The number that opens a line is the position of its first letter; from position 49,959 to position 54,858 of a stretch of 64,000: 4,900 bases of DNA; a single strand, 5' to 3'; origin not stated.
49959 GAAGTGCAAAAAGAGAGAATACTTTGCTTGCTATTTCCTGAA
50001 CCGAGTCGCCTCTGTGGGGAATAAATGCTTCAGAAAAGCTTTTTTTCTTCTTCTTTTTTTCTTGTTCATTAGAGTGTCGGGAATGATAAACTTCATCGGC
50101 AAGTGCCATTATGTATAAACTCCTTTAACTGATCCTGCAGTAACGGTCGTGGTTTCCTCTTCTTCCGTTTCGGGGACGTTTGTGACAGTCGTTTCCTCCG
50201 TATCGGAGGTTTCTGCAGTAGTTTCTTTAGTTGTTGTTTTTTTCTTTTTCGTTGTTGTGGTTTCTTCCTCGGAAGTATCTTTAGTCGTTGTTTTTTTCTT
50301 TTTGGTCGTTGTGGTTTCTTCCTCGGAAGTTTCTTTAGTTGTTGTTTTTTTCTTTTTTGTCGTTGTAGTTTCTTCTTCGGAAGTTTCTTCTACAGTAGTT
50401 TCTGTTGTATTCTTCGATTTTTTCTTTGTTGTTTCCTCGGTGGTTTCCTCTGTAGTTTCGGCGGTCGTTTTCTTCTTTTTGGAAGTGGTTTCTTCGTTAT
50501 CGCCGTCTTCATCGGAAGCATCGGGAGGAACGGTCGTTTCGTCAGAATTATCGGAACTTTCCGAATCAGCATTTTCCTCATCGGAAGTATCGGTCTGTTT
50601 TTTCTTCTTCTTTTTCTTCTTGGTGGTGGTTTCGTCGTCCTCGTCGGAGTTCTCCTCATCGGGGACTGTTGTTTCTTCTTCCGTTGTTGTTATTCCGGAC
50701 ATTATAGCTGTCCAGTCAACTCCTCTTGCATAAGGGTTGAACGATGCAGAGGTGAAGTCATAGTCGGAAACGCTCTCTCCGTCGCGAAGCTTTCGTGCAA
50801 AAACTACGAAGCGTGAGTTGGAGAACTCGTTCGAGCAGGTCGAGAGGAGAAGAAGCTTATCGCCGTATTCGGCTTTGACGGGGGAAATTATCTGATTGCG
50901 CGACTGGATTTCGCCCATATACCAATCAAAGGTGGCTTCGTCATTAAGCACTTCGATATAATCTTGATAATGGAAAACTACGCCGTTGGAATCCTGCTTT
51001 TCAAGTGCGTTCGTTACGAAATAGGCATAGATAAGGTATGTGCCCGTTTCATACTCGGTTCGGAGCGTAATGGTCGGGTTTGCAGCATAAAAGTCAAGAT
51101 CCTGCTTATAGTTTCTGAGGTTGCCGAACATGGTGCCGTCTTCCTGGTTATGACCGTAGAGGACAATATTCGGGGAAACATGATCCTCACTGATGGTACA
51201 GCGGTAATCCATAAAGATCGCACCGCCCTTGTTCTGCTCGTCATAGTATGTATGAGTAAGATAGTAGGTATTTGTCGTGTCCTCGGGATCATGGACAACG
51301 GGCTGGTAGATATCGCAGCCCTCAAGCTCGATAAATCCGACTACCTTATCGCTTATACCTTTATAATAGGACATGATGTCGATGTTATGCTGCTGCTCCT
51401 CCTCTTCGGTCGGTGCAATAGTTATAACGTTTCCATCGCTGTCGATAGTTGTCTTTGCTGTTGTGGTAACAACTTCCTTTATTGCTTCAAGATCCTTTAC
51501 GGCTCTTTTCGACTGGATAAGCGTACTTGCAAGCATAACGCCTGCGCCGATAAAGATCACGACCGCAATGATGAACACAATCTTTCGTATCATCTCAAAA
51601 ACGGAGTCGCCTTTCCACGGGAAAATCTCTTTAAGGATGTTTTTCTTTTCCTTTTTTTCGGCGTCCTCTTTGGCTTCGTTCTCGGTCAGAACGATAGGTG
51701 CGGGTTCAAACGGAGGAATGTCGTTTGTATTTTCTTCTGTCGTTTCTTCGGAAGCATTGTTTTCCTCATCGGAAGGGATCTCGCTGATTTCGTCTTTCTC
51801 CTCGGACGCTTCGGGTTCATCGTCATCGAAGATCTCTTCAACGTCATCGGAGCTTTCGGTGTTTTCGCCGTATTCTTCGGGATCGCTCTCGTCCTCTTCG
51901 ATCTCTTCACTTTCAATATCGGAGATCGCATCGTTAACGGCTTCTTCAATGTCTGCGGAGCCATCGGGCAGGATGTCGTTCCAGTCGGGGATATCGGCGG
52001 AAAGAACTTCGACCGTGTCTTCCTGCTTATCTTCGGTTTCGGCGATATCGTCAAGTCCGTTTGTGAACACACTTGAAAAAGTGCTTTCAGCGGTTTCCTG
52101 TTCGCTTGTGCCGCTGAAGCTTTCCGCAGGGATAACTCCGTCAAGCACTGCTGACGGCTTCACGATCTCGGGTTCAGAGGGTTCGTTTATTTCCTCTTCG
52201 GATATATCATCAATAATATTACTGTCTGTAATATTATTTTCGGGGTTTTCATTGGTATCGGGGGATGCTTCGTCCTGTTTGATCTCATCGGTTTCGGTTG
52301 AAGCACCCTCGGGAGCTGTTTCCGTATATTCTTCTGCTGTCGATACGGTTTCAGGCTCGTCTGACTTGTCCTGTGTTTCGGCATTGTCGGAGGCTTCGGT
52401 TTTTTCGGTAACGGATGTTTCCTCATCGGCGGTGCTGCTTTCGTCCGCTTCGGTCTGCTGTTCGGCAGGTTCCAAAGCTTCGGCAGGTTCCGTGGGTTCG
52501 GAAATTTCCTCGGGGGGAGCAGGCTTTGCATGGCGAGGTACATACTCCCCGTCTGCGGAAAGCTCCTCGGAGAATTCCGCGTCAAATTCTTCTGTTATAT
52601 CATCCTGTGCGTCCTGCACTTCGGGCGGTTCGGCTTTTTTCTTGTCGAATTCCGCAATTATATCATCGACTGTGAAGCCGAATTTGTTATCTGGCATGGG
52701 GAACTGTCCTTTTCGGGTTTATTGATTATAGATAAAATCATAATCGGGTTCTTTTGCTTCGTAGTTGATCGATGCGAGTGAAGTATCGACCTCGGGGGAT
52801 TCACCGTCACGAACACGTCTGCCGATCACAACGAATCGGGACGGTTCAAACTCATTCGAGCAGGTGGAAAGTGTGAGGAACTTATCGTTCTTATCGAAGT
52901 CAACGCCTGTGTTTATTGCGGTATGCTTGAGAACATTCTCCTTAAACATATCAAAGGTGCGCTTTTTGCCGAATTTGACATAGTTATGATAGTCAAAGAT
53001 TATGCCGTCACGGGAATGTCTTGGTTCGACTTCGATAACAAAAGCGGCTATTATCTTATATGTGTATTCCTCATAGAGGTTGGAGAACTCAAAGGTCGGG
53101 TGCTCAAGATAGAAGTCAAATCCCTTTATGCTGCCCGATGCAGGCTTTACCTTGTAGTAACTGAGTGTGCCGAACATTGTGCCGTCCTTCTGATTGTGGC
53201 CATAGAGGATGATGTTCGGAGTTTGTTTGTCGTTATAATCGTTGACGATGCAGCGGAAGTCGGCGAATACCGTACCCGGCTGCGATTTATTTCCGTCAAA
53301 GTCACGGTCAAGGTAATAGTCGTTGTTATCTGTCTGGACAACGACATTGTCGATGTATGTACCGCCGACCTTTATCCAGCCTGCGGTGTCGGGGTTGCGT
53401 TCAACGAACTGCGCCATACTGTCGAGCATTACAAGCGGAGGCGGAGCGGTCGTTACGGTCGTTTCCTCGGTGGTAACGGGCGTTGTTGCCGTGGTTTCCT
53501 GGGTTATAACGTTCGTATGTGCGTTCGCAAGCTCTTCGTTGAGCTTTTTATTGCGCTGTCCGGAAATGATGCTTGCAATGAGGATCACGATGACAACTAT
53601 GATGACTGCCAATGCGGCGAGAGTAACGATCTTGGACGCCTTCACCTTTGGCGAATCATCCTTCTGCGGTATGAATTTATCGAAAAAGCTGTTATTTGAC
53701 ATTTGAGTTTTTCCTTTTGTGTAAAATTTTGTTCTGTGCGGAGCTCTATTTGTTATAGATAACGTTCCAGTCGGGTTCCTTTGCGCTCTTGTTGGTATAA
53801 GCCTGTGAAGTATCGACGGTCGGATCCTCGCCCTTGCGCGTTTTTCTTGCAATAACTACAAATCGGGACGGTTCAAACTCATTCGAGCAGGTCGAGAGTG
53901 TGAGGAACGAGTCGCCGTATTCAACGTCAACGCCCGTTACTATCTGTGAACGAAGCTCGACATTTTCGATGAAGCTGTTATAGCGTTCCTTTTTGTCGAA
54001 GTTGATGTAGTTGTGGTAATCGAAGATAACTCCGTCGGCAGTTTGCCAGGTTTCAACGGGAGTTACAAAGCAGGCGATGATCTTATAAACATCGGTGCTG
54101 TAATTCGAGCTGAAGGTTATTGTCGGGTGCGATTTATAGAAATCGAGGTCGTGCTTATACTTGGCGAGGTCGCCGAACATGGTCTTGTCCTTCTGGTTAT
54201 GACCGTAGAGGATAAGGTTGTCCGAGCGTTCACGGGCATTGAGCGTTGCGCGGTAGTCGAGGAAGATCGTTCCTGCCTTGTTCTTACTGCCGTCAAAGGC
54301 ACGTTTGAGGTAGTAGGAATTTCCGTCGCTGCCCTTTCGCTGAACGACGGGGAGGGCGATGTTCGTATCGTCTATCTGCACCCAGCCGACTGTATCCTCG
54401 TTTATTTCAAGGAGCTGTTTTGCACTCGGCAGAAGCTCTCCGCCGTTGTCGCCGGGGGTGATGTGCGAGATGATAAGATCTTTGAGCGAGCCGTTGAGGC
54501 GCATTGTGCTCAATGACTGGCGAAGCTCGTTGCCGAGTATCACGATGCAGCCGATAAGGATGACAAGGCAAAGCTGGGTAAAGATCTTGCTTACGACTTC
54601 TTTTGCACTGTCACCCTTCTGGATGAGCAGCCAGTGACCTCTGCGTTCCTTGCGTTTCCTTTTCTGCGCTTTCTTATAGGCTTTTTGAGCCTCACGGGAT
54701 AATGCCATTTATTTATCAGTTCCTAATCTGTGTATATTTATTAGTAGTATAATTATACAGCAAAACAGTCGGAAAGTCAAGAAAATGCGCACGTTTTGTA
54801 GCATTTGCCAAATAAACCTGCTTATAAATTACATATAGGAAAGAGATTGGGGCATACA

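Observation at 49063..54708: Four tandem class B sortase paralogs with intact catalytic triads and no substrate gene in sight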

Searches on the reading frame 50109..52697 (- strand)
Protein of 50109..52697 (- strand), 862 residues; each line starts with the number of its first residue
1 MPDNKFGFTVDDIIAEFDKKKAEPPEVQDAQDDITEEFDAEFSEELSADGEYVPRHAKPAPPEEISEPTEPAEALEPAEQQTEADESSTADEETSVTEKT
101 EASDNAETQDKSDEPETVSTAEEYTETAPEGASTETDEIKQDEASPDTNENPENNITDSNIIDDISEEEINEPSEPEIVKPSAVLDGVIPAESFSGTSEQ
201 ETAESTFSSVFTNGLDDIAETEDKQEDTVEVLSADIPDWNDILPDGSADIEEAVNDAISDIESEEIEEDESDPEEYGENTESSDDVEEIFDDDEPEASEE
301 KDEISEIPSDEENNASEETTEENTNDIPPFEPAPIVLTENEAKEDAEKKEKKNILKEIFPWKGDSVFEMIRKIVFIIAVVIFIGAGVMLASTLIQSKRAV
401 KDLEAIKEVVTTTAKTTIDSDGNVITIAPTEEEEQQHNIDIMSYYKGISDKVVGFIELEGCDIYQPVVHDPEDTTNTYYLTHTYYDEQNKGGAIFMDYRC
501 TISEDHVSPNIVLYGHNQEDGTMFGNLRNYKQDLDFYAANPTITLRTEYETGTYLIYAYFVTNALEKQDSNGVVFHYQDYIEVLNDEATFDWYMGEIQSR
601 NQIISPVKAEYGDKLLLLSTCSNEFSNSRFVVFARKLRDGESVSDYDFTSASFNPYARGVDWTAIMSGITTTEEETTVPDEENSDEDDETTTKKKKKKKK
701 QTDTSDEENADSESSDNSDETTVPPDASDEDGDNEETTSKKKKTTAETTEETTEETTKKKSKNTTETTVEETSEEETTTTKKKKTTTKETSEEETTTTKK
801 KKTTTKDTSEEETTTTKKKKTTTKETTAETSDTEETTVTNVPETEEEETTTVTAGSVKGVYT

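Call 3: search_protein_families(library=pfam, proteins=[window:50109-52697:-], max_evalue=0.01)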
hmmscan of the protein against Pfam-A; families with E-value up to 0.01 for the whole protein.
window:50109-52697:- (862 aa): 1 family
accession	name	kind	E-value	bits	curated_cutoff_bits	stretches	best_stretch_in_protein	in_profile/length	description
PF04203.18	Sortase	-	8.4e-11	42.1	26.6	1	477-635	9-123/125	Sortase domain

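Call 4: search_protein_families(library=ncbifam, proteins=[window:50109-52697:-], max_evalue=0.01)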
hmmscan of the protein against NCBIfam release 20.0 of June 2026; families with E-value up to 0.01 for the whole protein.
window:50109-52697:- (862 aa): 1 family
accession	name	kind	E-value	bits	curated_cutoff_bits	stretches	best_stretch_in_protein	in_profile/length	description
TIGR03064.1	sortase_srtB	equivalog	2.2e-32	112.3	153.75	1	369-632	3-235/235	class B sortase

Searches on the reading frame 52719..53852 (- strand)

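Call 3: search_protein_families(library=pfam, proteins=[window:52719-53852:-], max_evalue=0.01)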
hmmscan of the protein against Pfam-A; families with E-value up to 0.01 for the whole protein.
window:52719-53852:- (377 aa): 1 family
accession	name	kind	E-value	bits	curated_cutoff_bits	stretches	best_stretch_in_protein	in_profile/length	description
PF04203.18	Sortase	-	6.9e-08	32.7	26.6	1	209-347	35-125/125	Sortase domain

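Call 4: search_protein_families(library=ncbifam, proteins=[window:52719-53852:-], max_evalue=0.01)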
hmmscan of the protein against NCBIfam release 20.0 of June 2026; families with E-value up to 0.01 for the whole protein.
window:52719-53852:- (377 aa): 4 families
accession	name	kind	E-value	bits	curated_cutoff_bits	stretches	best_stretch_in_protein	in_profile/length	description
TIGR03064.1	sortase_srtB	equivalog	2e-38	132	153.75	1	81-342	8-235/235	class B sortase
NF040525.1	SrtB_LPKTxSAVK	exception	7e-18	64.5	200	1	85-354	4-246/261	class B sortase, LPKTxAVK-specific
NF042931.1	SAG1386_EF1546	equivalog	0.0059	16.7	80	1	63-129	20-86/158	SAG1386/EF1546 family surface-associated protein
NF033747.1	class_E_sortase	subfamily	0.0082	16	160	0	301-345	161-204/211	class E sortase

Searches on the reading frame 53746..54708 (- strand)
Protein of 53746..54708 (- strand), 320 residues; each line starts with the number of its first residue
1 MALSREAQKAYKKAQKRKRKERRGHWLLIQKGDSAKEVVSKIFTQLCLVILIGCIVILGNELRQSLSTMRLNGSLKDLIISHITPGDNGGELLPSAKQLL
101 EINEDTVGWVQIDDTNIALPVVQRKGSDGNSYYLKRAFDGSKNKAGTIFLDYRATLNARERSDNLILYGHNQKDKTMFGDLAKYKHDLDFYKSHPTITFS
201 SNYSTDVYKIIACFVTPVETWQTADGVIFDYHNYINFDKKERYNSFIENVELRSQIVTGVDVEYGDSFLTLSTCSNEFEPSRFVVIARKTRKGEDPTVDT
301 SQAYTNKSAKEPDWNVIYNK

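Call 3: search_protein_families(library=pfam, proteins=[window:53746-54708:-], max_evalue=0.01)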
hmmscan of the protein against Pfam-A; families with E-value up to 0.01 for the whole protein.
window:53746-54708:- (320 aa): 1 family
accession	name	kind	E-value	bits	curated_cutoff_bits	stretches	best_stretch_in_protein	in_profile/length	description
PF04203.18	Sortase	-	1.1e-11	45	26.6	1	110-289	1-124/125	Sortase domain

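Call 4: search_protein_families(library=ncbifam, proteins=[window:53746-54708:-], max_evalue=0.01)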
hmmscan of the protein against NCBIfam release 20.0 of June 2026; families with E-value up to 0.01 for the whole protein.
window:53746-54708:- (320 aa): 2 families
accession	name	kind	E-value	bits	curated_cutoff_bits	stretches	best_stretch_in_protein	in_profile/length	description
TIGR03064.1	sortase_srtB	equivalog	2.4e-48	164.5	153.75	1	37-285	2-235/235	class B sortase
NF040525.1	SrtB_LPKTxSAVK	exception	3.5e-17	62.2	200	1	95-286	54-235/261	class B sortase, LPKTxAVK-specific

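Call 19: search_solved_structures(query=window:53746-54708:-, show_alignments=2, max_evalue=0.001)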
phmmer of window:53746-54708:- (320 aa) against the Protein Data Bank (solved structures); distinct sequences matched with E-value up to 0.001: 15.
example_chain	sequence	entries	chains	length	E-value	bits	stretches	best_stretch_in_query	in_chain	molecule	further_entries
1rz2_A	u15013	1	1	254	1.5e-29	106.5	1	65-288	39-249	conserved hypothetical protein BA4783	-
2oqw_A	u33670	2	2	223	3.5e-29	105.4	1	88-288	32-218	Sortase B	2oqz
5jcv_A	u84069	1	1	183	1.6e-25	93.3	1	97-285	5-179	Lmo2181 protein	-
5gyj_A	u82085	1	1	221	4e-24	88.7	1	97-288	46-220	Putative peptidase C60B, sortase B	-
6kyc_A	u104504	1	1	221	8.9e-24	87.6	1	97-288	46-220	Putative peptidase C60B, sortase B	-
6kyd_A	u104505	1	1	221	2.4e-23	86.2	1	97-287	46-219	Putative peptidase C60B, sortase B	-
4ux7_A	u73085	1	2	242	8.7e-23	84.3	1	97-288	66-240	PUTATIVE PEPTIDASE C60B, SORTASE B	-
1ng5_A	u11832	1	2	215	9.1e-22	81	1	92-288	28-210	sortase B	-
1qx6_A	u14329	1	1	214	1.1e-21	80.7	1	92-288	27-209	NPQTN specific sortase B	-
1qwz_A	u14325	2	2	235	1.5e-21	80.3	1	92-288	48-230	NPQTN specific sortase B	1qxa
4lfd_A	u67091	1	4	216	2e-21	79.9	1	93-288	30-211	Sortase B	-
5b23_A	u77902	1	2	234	1.7e-20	76.8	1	93-289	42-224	Uncharacterized protein Sortase B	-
5yfk_A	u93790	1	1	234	5.6e-19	71.8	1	93-289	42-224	Uncharacterized protein Sortase B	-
4y4q_A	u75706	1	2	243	3.5e-15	59.4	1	97-290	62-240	Sortase, SrtB family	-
3psq_A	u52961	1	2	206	6.3e-14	55.3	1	98-287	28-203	Hypothetical exported protein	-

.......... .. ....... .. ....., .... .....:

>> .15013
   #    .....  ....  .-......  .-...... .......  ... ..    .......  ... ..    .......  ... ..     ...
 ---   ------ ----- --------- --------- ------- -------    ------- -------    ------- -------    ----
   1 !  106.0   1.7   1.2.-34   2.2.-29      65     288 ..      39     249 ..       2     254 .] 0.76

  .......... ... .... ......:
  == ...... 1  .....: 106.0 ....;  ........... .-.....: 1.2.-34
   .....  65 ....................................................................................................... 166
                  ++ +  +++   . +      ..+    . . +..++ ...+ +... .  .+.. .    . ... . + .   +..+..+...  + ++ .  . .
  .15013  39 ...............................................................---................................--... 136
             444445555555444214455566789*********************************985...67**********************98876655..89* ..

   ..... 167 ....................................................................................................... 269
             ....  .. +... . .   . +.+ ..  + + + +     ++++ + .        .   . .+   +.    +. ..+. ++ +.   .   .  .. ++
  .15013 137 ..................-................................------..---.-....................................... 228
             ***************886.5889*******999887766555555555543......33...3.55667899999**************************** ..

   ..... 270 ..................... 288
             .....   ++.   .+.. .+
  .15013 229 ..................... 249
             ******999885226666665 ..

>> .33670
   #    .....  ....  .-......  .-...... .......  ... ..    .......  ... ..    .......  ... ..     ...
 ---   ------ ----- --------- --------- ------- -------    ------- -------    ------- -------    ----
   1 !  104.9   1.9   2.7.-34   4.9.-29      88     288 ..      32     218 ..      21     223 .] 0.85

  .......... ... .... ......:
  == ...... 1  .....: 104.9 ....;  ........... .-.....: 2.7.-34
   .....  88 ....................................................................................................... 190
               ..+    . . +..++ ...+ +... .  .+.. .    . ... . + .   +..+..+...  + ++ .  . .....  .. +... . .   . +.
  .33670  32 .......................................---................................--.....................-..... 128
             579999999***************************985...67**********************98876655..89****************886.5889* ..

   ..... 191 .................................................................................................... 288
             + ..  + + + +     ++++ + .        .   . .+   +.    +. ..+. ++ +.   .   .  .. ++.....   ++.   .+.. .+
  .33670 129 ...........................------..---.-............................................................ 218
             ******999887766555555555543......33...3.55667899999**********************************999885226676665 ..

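Call 21: find_homologous_proteins(query=window:53746-54708:-, max_evalue=1e-10)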
Query window:53746-54708:- (320 aa): 770 proteins with E <= 1e-10 among 1560 candidates; the best 120 are listed.
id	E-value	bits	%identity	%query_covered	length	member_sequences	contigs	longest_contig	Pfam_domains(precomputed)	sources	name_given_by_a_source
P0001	1.2e-210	716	99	100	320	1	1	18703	PF04203.19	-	-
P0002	1.4e-194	663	93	99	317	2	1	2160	PF04203.19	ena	-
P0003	2.8e-193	659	91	100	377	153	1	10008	PF04203.19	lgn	-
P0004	9.3e-193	657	91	100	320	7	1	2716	PF04203.19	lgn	-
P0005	2.7e-189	646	89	100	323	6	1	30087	PF04203.19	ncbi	ncbi:MAG: class B sortase [Oscillospiraceae bacterium]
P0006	1.9e-176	604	82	100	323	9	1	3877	PF04203.19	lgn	-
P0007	3.5e-173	593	80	100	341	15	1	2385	PF04203.19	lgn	-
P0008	1.3e-162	558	78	100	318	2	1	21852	PF04203.19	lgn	-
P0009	1.6e-161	555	77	100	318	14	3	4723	PF04203.19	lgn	-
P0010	5.9e-160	550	77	100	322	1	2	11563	PF04203.19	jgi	jgi:SrtB family sortase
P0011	4.4e-158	544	75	100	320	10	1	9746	PF04203.19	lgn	-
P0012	1.8e-156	538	73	100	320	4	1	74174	PF04203.19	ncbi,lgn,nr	ncbi:MAG: class B sortase [Oscillospiraceae bacterium]|nr:class B sortase [Oscillospiraceae bacteriu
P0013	3.5e-155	534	73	99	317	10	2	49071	PF04203.19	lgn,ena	-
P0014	3.9e-152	524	71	99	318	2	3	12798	PF04203.19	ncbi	-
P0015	9.2e-151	520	74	99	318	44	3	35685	PF04203.19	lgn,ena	-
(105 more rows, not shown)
